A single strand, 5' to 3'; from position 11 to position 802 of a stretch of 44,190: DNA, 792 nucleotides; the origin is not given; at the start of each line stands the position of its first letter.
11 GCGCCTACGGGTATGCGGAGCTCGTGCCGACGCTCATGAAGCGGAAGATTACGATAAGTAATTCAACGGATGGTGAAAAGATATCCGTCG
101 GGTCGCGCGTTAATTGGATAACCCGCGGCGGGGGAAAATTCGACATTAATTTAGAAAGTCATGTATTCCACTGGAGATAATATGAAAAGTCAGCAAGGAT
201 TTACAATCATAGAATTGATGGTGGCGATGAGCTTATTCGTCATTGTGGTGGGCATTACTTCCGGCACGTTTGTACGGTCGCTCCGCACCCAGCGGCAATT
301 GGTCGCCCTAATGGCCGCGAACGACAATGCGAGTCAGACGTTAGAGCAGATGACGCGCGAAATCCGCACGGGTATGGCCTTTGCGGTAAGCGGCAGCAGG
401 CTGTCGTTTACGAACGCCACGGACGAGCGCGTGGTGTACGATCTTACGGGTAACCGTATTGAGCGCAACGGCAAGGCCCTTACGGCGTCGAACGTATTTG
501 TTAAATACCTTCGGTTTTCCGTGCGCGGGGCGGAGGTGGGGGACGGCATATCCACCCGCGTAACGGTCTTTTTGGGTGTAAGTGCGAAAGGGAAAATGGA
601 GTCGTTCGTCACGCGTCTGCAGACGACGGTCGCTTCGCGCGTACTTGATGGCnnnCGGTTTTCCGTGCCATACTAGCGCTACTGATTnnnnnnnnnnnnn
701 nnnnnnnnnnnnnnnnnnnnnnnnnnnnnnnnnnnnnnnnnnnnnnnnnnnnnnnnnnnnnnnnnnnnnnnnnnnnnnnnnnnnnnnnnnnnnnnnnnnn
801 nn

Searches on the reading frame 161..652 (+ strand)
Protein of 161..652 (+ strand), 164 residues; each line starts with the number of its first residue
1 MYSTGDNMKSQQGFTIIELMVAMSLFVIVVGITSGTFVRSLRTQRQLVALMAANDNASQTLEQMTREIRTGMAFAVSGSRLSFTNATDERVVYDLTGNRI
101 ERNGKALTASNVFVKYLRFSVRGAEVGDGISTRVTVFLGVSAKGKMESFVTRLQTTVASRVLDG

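Call 10: search_protein_families(library=pfam, proteins=[window:161-652:+], max_evalue=0.01)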
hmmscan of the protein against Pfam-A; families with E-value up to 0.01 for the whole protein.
window:161-652:+ (164 aa): 2 families
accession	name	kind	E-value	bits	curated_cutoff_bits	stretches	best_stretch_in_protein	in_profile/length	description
PF07963.17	N_methyl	-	2.2e-08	33.8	21.2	1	8-32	1-25/27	Prokaryotic N-terminal methylation motif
PF11368.13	DUF3169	-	0.008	16.2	31.6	0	12-79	49-112/250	Protein of unknown function (DUF3169)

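Call 45: search_protein_representatives(protein=window:161-652:+)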
Query: 164 residues. Proteins with E-value up to 0.001 (for the whole library): 3365; up to 1e-10: 693; up to 1e-30: 9. The best 150 are listed.
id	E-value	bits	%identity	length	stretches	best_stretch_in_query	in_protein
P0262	7.9e-50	184.7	60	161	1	8-163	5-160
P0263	8.7e-46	171.6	58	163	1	7-163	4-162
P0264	8.7e-35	136.0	52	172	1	6-163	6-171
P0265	1.3e-34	135.4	49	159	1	11-164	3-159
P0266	2.5e-34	134.5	51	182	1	10-163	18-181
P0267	5.3e-34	133.4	51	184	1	6-163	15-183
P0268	2.3e-32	128.1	49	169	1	10-161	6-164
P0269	3.7e-32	127.4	45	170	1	6-160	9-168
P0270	5.5e-32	126.9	54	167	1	11-163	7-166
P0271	2.8e-30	121.4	48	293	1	11-163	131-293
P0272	2.8e-30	121.4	48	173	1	10-162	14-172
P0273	3.2e-30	121.2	50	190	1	8-162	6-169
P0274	6.8e-30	120.1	49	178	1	5-160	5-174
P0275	8.9e-30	119.7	49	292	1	8-164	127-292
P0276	8.9e-30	119.7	50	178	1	11-163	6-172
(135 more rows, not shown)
